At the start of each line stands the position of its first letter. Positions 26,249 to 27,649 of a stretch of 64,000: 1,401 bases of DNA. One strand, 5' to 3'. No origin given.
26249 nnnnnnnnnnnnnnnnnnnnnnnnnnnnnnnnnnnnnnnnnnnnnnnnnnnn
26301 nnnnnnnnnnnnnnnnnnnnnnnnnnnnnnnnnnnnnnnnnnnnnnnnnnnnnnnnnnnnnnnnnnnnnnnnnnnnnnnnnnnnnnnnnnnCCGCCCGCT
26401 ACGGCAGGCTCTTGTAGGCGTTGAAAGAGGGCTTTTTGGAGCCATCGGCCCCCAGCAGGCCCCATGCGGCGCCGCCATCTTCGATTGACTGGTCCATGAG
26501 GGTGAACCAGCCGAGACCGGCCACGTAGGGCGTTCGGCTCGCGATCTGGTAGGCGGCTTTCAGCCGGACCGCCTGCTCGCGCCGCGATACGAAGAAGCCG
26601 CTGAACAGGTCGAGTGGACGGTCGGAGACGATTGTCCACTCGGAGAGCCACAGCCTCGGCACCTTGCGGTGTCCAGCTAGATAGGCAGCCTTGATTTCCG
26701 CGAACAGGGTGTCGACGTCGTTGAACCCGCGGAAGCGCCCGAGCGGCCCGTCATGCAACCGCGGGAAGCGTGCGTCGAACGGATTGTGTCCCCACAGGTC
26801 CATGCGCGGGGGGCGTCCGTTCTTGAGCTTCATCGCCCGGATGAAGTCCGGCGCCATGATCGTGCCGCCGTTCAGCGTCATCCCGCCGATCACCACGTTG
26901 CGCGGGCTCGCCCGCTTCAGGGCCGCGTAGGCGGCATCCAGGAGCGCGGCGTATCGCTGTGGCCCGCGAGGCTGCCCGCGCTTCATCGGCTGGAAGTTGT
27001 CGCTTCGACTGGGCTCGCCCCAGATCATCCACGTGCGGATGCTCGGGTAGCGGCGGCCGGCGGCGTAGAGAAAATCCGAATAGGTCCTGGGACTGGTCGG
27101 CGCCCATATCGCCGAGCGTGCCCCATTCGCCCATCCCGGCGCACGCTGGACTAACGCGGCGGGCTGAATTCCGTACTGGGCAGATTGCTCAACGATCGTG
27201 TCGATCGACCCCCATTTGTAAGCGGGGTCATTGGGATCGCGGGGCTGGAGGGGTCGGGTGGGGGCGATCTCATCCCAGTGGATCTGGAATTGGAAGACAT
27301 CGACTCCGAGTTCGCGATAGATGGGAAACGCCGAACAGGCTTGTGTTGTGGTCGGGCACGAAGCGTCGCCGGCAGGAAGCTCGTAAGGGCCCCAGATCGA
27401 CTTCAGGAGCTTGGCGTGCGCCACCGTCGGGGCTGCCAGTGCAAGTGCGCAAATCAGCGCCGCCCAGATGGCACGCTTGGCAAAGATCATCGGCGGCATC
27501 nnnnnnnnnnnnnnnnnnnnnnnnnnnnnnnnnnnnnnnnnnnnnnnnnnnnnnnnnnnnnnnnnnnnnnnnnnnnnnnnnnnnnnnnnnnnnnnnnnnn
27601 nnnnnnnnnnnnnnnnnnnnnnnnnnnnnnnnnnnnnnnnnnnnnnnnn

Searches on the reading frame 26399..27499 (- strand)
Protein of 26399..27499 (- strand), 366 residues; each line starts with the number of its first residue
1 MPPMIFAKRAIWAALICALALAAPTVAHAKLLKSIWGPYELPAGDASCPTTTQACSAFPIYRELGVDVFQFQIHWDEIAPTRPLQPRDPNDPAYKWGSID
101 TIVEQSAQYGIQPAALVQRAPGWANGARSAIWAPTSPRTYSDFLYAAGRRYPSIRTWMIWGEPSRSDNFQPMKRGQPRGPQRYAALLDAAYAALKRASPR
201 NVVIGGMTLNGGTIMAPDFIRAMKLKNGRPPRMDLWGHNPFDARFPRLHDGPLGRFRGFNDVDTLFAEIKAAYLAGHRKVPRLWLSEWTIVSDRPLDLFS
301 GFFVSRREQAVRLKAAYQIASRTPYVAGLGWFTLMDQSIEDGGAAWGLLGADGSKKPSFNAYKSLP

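Call 5: search_protein_families(library=pfam, proteins=[window:26399-27499:-], max_evalue=0.01)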
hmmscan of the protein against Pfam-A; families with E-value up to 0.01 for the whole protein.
window:26399-27499:- (366 aa): 0 families

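Call 16: search_protein_families(library=ncbifam, proteins=[window:26399-27499:-], max_evalue=1)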
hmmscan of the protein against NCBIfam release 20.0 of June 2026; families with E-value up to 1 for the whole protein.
window:26399-27499:- (366 aa): 0 families

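Call 38: search_solved_structures(query=window:26399-27499:-, max_evalue=1)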
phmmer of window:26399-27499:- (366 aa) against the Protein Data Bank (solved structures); distinct sequences matched with E-value up to 1: 4.
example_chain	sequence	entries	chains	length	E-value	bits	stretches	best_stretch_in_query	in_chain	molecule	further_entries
4zn2_A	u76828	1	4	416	4.4e-07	32.7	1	62-208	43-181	PslG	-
5bx9_A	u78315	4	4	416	4.4e-07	32.7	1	62-208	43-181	PslG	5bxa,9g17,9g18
8ht0_A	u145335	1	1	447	0.19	14.2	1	44-82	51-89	Beta-glucosidase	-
4j6t_A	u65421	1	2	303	0.27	13.7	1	113-177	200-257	Tyrosinase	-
